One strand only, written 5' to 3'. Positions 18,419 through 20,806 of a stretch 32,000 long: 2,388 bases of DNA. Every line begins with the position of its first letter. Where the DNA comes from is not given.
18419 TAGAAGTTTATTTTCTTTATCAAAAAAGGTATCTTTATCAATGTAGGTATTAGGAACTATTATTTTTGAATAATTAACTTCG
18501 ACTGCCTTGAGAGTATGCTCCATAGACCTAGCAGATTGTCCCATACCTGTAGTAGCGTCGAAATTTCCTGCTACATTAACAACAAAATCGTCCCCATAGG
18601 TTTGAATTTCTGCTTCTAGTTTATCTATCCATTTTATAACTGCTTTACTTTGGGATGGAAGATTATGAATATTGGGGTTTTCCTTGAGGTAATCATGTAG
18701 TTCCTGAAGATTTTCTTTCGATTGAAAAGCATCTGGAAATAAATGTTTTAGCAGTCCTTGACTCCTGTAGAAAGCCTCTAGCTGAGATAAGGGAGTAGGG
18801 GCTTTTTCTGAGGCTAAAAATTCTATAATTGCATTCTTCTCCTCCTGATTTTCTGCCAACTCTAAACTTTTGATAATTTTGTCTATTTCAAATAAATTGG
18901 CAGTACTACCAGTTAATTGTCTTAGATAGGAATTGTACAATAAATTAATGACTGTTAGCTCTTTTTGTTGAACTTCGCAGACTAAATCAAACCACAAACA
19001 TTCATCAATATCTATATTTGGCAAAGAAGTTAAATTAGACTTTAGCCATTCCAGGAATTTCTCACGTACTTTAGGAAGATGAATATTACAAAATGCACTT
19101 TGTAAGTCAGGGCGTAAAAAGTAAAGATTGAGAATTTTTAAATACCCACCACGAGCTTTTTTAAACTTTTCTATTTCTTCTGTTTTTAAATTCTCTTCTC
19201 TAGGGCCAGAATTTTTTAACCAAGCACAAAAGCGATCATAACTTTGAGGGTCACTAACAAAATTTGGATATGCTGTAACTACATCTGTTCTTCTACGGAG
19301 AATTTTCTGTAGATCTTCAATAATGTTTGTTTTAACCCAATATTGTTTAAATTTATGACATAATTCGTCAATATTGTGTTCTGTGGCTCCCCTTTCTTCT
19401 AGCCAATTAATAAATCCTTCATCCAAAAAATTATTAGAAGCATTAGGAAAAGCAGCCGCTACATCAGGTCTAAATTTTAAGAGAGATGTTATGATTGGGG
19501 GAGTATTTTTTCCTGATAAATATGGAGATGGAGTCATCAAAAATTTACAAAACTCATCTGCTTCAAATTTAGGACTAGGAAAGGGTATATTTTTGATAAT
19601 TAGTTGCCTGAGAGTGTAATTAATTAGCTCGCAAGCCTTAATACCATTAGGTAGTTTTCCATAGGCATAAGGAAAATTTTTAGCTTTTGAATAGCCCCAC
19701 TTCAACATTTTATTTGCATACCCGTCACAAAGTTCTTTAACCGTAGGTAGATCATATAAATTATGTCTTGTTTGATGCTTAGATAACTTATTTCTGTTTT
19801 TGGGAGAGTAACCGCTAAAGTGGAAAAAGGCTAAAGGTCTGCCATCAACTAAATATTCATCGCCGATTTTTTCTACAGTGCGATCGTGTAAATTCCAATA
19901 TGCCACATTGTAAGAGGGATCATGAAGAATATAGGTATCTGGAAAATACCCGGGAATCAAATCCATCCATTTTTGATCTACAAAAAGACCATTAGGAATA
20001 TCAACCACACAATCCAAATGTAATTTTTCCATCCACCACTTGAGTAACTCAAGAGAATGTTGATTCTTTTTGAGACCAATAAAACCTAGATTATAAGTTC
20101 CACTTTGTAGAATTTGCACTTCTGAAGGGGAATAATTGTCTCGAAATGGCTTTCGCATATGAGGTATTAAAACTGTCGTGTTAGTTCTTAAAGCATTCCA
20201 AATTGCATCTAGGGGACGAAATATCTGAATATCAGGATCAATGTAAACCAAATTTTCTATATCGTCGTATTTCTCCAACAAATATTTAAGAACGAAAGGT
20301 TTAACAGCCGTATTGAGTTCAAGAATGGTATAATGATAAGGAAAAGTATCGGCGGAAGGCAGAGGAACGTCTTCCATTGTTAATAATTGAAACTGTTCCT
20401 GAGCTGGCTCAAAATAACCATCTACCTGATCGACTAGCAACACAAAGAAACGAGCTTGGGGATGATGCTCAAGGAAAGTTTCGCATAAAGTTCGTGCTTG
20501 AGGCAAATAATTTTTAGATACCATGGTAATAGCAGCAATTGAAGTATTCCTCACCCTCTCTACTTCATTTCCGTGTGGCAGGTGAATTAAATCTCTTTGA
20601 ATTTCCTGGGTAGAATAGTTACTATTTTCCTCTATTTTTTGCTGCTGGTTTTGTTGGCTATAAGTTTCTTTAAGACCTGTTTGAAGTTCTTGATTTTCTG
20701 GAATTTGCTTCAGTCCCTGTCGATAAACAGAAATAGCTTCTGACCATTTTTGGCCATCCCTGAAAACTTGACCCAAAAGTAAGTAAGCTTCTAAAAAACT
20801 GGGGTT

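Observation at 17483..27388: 3301-aa single polypeptide combining three unrelated glycosyltransferase folds with at least four TPR arrays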

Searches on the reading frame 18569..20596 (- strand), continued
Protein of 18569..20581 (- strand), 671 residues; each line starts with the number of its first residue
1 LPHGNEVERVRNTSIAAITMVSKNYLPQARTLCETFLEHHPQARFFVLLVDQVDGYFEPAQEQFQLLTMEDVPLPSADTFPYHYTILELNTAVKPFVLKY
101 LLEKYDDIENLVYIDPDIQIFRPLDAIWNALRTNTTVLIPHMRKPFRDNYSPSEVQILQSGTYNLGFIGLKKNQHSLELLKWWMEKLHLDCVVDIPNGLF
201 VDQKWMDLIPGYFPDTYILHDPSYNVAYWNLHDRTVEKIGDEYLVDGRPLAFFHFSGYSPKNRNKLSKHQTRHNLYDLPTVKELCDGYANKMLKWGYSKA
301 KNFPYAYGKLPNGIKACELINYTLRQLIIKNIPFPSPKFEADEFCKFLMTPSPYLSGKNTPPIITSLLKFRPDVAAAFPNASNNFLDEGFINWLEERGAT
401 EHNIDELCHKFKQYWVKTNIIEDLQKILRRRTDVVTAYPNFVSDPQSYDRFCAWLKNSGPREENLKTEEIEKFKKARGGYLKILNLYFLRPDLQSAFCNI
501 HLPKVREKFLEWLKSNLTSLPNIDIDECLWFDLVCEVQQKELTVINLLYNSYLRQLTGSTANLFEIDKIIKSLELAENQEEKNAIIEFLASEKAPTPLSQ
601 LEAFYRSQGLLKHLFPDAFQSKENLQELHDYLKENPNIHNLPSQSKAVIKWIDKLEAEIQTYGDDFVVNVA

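Call 29: fold_search(model_id=the predicted structure, library=pdb)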
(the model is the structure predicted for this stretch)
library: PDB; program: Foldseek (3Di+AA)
matches with E <= 10: 919; with E <= 0.001: 245
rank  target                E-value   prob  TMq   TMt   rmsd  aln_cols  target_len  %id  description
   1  9e1t_A                6.5e-07  1.00  0.24  0.26  13.7       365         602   14  CryoEM structure of LARGE1 bound to UDP-GlcA (released 2025-02-12)
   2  3tzt_B                7.6e-07  1.00  0.20  0.51   8.9       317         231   13  The structure of a protein in glycosyl transferase family 8 from Anaerococcus prevotii. (released 2011-12-07)
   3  7zvj_A                1.6e-06  1.00  0.26  0.29  13.4       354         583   14  Homodimeric structure of LARGE1 (released 2022-11-30)
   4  3tzt_A                3.3e-06  1.00  0.24  0.59   6.6       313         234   12  The structure of a protein in glycosyl transferase family 8 from Anaerococcus prevotii. (released 2011-12-07)
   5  6bsu_A                3.5e-06  1.00  0.24  0.43   6.9       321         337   13  Crystal structure of xyloglucan xylosyltransferase I (released 2018-05-23)
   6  1ss9                  3.8e-06  1.00  0.24  0.49   8.5       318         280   15  Crystal Structural Analysis of Active Site Mutant Q189E of LgtC (released 2004-09-21)
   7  7ui6_A                4.2e-06  1.00  0.27  0.29  14.8       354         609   14  CryoEM structure of LARGE1 from C1 reconstruction (released 2023-03-08)
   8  8cvz_I                4.7e-06  1.00  0.23  0.48   7.4       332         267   15  Human glycogenin-1 and glycogen synthase-1 complex in the apo ordered state (released 2022-07-13)
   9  2y7a_D                5.7e-06  1.00  0.23  0.49   6.6       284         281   15  Crystal structure of unliganded GTB P156L (released 2012-02-15)
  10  1g9r                  5.7e-06  1.00  0.24  0.51   8.6       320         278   14  CRYSTAL STRUCTURE OF GALACTOSYLTRANSFERASE LGTC IN COMPLEX WITH MN AND UDP-2F-GALACTOSE (released 2001-02-14)
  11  6eqj                  6.0e-06  1.00  0.23  0.53   7.2       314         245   15  Crystal Structure of Human Glycogenin-1 (GYG1) Tyr195pIPhe mutant, apo form (released 2017-12-20)
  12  5gvw_A                6.0e-06  1.00  0.25  0.40  10.7       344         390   14  Crystal structure of the apo-form glycosyltransferase GlyE in Streptococcus pneumoniae TIGR4 (released 2017-03-01)
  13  5gvv_A                6.3e-06  1.00  0.26  0.42   8.2       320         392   14  Crystal structure of the glycosyltransferase GlyE in Streptococcus pneumoniae TIGR4 (released 2017-03-01)
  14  1zcu                  6.6e-06  1.00  0.24  0.52   6.8       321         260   12  apo form of the 162S mutant of glycogenin (released 2005-04-26)
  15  5gvw_B                7.3e-06  1.00  0.24  0.38  11.0       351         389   14  Crystal structure of the apo-form glycosyltransferase GlyE in Streptococcus pneumoniae TIGR4 (released 2017-03-01)
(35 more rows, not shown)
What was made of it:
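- On GT8 (CAZy) / Pfam PF01501: Foldseek top hits are LARGE1, 3tzt, LgtC, glycogenin and GlyE (all GT8), plus XXT1 and GTB, at probability 1.0 and target-normalised TM 0.5-0.6 (call 29).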

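Call 37: find_encoding_contigs(protein=P0037, flank=10000, max_places=2)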
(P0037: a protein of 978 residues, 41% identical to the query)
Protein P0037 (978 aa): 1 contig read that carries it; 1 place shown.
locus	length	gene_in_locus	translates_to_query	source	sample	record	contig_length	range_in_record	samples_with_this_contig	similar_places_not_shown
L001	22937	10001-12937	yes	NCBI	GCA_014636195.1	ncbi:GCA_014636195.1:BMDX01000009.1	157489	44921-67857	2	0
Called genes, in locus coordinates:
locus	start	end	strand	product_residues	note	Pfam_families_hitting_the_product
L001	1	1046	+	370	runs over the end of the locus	PF00953:Glycos_transf_4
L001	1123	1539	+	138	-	-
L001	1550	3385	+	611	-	PF02563:Poly_export, PF10531:SLBB (faint), PF22461:SLBB_2 (faint)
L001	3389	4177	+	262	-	PF01061:ABC2_membrane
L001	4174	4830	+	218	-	PF00005:ABC_tran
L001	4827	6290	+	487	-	-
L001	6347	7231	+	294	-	PF00483:NTP_transferase, PF12804:NTP_transf_3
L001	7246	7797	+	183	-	PF00908:dTDP_sugar_isom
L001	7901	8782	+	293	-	PF01370:Epimerase, PF04321:RmlD_sub_bind, PF02719:Polysacc_synt_2 (weak), PF16363:GDP_Man_Dehyd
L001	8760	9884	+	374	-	PF01073:3Beta_HSD, PF01370:Epimerase, PF02719:Polysacc_synt_2, PF04321:RmlD_sub_bind, PF07993:NAD_binding_4, PF16363:GDP_Man_Dehyd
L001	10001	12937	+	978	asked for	PF00534:Glycos_transf_1, PF13692:Glyco_trans_1_4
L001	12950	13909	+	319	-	PF10364:NKWYS (weak)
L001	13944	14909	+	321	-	PF16822:ALGX (weak)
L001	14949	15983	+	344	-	PF01370:Epimerase, PF04321:RmlD_sub_bind, PF16363:GDP_Man_Dehyd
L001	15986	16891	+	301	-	PF01073:3Beta_HSD, PF01370:Epimerase, PF02719:Polysacc_synt_2 (weak), PF04321:RmlD_sub_bind, PF16363:GDP_Man_Dehyd, PF07993:NAD_binding_4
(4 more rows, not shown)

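Call 38: find_encoding_contigs(protein=P0020, flank=10000, max_places=2)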
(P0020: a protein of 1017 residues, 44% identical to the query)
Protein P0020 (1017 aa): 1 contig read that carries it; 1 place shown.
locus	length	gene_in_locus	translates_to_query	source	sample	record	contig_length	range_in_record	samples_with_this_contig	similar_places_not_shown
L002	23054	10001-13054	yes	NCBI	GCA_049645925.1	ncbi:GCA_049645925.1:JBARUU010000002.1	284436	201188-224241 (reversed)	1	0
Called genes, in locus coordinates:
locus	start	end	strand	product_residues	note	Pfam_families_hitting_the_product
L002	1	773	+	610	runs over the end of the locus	PF03600:CitMHS, PF02080:TrkA_C, PF03600:CitMHS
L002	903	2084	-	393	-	PF05159:Capsule_synth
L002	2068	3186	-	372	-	PF00777:Glyco_transf_29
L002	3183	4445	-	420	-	-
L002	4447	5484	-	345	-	-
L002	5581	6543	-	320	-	PF03567:Sulfotransfer_2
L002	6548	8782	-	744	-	PF13506:Glyco_transf_21 (faint), PF00535:Glycos_transf_2, PF13641:Glyco_tranf_2_3, PF13632:Glyco_trans_2_3 (faint), PF00535:Glycos_transf_2, PF10111:Glyco_tranf_2_2, PF13641:Glyco_tranf_2_3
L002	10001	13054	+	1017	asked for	PF00534:Glycos_transf_1, PF13692:Glyco_trans_1_4 (weak)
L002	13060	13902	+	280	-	PF00685:Sulfotransfer_1, PF13469:Sulfotransfer_3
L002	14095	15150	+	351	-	-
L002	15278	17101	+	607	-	PF08885:GSCFA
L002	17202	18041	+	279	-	PF13472:Lipase_GDSL_2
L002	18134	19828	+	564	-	PF27114:Phage_tail_beta, PF12708:Pect-lyase_RHGA_epim (faint)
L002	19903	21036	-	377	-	PF00685:Sulfotransfer_1 (faint)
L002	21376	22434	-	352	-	PF01073:3Beta_HSD, PF01370:Epimerase, PF02719:Polysacc_synt_2, PF04321:RmlD_sub_bind, PF07993:NAD_binding_4, PF16363:GDP_Man_Dehyd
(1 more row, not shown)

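Call 48: find_related_loci(query=window:18569-20581:-, collection=genome_contigs, flank=10000)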
Query window:18569-20581:- (671 aa) in genome_contigs; peptide patterns used: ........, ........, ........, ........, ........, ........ (x = any residue, [..] = any of these).
312 stretches matched a pattern; 1 encode a relative of the query (tblastn E <= 1e-3); 1 distinct loci.
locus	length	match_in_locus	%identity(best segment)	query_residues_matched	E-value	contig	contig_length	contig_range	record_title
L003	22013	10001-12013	94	1-671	0e+0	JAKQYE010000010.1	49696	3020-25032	MAG: Trichodesmium sp. MAG_R02 MAG_R02_10, whole genome shotgun sequence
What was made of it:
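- Tried and rejected: The genome_contigs scan returned only one locus, MAG_R02 (call 48).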

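Call 53: search_protein_families(library=pfam, proteins=[L003:3477-4901:+, L003:17280-19634:+], max_evalue=0.001)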
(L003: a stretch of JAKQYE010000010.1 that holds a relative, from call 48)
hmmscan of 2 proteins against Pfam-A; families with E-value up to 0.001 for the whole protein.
L003:3477-4901:+ (474 aa): 1 family
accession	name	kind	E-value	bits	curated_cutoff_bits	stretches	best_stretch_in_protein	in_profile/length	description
PF00474.23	SSF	-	1.2e-44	153.3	22.8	1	36-432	1-404/406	Sodium:solute symporter family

L003:17280-19634:+ (784 aa): 2 families
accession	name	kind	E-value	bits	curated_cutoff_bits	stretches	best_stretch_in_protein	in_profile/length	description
PF07483.16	W_rich_C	-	5.5e-30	103.9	26.2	3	353-454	5-105/105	Tryptophan-rich Synechocystis species C-terminal domain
PF00028.23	Cadherin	-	1.2e-07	32.4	28.8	1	11-99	2-92/93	Cadherin domain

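Call 76: find_encoding_contigs(protein=P0016, flank=8000, max_places=1)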
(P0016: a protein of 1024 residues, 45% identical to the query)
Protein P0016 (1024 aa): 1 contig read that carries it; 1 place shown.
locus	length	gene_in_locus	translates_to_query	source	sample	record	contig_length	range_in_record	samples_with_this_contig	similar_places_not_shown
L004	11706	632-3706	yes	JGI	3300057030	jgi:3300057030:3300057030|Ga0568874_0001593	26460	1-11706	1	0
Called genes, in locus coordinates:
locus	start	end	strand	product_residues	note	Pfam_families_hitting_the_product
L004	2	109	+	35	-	?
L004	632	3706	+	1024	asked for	PF00534:Glycos_transf_1, PF13692:Glyco_trans_1_4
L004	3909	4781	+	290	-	PF13469:Sulfotransfer_3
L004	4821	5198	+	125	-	-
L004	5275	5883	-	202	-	PF03167:UDG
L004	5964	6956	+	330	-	PF08240:ADH_N, PF00107:ADH_zinc_N, PF13602:ADH_zinc_N_2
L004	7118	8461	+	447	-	PF04932:Wzy_C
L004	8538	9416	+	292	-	PF01075:Glyco_transf_9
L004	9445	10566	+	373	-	PF13439:Glyco_transf_4, PF20706:GT4-conflict, PF00534:Glycos_transf_1, PF13692:Glyco_trans_1_4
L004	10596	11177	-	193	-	PF01464:SLT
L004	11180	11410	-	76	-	PF03994:DUF350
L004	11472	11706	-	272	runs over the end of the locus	PF27507:DjlA_TM, PF05099:TerB, PF00226:DnaJ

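Call 77: find_encoding_contigs(protein=P0019, flank=8000, max_places=1)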
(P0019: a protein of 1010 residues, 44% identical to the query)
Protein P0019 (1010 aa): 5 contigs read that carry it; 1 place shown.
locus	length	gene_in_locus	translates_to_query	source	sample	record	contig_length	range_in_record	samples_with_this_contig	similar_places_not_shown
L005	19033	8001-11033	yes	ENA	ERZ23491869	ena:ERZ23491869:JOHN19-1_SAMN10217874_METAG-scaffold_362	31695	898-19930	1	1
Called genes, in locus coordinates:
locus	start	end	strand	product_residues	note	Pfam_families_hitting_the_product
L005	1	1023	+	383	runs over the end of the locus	-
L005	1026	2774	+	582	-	PF02563:Poly_export, PF10531:SLBB (faint), PF22461:SLBB_2 (weak)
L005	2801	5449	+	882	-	PF00535:Glycos_transf_2, PF13641:Glyco_tranf_2_3, PF00534:Glycos_transf_1 (weak), PF13692:Glyco_trans_1_4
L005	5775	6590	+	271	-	PF14294:DUF4372, PF01609:DDE_Tnp_1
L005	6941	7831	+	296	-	-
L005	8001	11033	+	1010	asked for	PF00534:Glycos_transf_1, PF13692:Glyco_trans_1_4, PF20706:GT4-conflict (weak)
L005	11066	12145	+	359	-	-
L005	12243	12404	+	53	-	-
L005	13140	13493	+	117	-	-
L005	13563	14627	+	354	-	PF01073:3Beta_HSD, PF01370:Epimerase, PF02719:Polysacc_synt_2, PF04321:RmlD_sub_bind, PF07993:NAD_binding_4 (weak), PF16363:GDP_Man_Dehyd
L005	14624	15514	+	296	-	PF01370:Epimerase, PF02719:Polysacc_synt_2 (faint), PF04321:RmlD_sub_bind, PF16363:GDP_Man_Dehyd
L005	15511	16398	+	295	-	PF00483:NTP_transferase, PF12804:NTP_transf_3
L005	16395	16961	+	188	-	PF00908:dTDP_sugar_isom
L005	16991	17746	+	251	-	PF00132:Hexapep, PF14602:Hexapep_2 (weak)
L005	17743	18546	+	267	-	PF09037:Sulphotransf, PF13469:Sulfotransfer_3 (faint)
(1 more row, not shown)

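Call 78: find_encoding_contigs(protein=P0023, flank=8000, max_places=1)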
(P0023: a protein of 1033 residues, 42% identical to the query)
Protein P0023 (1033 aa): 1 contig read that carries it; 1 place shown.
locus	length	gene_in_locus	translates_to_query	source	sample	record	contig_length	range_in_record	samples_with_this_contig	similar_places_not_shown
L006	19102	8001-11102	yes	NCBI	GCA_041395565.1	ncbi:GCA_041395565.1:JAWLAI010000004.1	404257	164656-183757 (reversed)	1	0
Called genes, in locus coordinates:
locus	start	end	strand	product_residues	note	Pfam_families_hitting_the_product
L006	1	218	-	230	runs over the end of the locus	-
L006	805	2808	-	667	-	PF13692:Glyco_trans_1_4 (faint)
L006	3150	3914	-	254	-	-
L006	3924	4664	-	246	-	PF14602:Hexapep_2 (faint), PF00132:Hexapep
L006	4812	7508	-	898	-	PF00535:Glycos_transf_2, PF13641:Glyco_tranf_2_3, PF13692:Glyco_trans_1_4 (faint), PF13439:Glyco_transf_4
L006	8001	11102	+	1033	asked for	PF00534:Glycos_transf_1, PF13692:Glyco_trans_1_4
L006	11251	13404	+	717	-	PF13506:Glyco_transf_21 (faint), PF00535:Glycos_transf_2, PF10111:Glyco_tranf_2_2 (weak), PF13641:Glyco_tranf_2_3, PF13632:Glyco_trans_2_3 (weak)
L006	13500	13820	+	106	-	PF01527:HTH_Tnp_1, PF13518:HTH_28 (weak)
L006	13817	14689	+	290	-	PF13276:HTH_21, PF00665:rve, PF13683:rve_3, PF13333:rve_2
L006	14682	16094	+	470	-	-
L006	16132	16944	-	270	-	-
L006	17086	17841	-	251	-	PF02353:CMAS (weak), PF01209:Ubie_methyltran (weak), PF13489:Methyltransf_23, PF05175:MTS (weak), PF13847:Methyltransf_31, PF08241:Methyltransf_11, PF08242:Methyltransf_12, PF13649:Methyltransf_25, +1 more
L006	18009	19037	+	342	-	-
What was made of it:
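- Their contexts include Poly_export, ABC2_membrane and ABC_tran, KpsC/S-type Capsule_synth, rml genes, Wzy_C, FkbM-type and other methyltransferases, and sulfotransferases (calls 37, 38, 76-78). Every context examined for the C-terminal module is a polysaccharide cluster with exporters, rml genes and sulfotransferases (calls 37, 38, 76-78).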

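Call 84: search_protein_families(library=pfam, alignment_id=A3, max_evalue=0.1)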
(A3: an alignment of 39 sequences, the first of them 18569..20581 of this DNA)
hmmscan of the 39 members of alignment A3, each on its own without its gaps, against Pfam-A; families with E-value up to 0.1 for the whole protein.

A. member 1, window:18569-20581:- (671 aa): 2 families
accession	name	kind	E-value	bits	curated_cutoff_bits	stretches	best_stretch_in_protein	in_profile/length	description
PF15613.11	WSD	-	0.011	16.4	25.4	0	441-468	37-64/69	Williams-Beuren syndrome DDT (WSD), D-TOX E motif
PF01501.26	Glyco_transf_8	-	0.028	14.4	24.3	1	98-140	88-131/253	Glycosyl transferase family 8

B. families by the number of members that match (of 39 scanned): 15 families
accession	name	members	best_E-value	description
PF00534.26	Glycos_transf_1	31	2.4e-18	Glycosyl transferases group 1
PF13692.12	Glyco_trans_1_4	31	2.9e-16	Glycosyl transferases group 1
PF20706.3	GT4-conflict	30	8.4e-13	Family 4 Glycosyltransferase in conflict systems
PF13524.12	Glyco_trans_1_2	9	1.5e-06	Glycosyl transferase-like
PF01501.26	Glyco_transf_8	7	0.022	Glycosyl transferase family 8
PF13439.12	Glyco_transf_4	2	0.0037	Glycosyltransferase Family 4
PF13946.11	DUF4214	1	3.9e-19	Domain of unknown function (DUF4214)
PF08868.15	YugN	1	0.0044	YugN-like family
PF03407.22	Nucleotid_trans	1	0.0076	Nucleotide-diphospho-sugar transferase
PF15613.11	WSD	1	0.011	Williams-Beuren syndrome DDT (WSD), D-TOX E motif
PF15238.11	TEADIR3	1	0.012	Omega loop, TEAD interating region 3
PF15296.11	Codanin-1_C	1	0.035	Codanin-1 C-terminus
PF10933.14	DUF2827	1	0.04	Protein of unknown function (DUF2827)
PF18713.7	DUF5645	1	0.045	Domain of unknown function (DUF5645)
PF25004.1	DUF7782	1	0.096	Domain of unknown function (DUF7782)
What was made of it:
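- On GT8 (CAZy) / Pfam PF01501: Only 7 of 39 family members give sub-threshold hits, the best at E 0.022 (call 84).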

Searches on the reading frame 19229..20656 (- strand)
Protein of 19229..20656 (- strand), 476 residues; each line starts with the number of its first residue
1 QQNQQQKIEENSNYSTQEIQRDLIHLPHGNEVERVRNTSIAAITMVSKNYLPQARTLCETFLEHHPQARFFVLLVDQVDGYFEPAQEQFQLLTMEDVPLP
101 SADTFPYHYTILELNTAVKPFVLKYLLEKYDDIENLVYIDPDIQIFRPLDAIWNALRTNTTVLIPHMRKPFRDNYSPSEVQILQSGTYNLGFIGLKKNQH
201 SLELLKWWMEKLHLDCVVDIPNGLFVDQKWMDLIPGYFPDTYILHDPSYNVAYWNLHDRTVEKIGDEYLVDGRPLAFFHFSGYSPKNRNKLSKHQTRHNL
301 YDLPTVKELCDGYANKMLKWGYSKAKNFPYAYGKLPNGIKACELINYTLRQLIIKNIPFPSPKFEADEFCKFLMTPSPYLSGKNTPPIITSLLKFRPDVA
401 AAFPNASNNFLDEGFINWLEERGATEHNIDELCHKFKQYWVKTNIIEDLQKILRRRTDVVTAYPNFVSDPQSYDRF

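Call 7: search_protein_families(library=pfam, proteins=[window:19229-20656:-], max_evalue=1)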
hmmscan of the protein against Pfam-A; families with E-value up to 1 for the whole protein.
seq(476 aa): 2 families
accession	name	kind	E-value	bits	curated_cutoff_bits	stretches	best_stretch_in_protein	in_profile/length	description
PF01501.26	Glyco_transf_8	-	0.026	14.5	24.3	1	123-165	88-131/253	Glycosyl transferase family 8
PF00872.24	Transposase_mut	-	0.087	12.1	21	1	437-465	329-357/379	Transposase, Mutator family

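Call 13: search_solved_structures(query=window:19229-20656:-, max_evalue=10, show_alignments=2)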
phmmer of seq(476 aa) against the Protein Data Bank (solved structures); distinct sequences matched with E-value up to 10: 3.
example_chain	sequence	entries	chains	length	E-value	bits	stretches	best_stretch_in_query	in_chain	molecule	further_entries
6rtg_A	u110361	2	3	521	0.17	13.9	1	20-93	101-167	RTX toxin and Ca2+-binding protein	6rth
2be1_A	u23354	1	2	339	0.31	13.1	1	115-197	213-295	Serine/threonine-protein kinase/endoribonuclease IRE1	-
6m7d_A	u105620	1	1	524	1.2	11.1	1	36-85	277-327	Nucleoprotein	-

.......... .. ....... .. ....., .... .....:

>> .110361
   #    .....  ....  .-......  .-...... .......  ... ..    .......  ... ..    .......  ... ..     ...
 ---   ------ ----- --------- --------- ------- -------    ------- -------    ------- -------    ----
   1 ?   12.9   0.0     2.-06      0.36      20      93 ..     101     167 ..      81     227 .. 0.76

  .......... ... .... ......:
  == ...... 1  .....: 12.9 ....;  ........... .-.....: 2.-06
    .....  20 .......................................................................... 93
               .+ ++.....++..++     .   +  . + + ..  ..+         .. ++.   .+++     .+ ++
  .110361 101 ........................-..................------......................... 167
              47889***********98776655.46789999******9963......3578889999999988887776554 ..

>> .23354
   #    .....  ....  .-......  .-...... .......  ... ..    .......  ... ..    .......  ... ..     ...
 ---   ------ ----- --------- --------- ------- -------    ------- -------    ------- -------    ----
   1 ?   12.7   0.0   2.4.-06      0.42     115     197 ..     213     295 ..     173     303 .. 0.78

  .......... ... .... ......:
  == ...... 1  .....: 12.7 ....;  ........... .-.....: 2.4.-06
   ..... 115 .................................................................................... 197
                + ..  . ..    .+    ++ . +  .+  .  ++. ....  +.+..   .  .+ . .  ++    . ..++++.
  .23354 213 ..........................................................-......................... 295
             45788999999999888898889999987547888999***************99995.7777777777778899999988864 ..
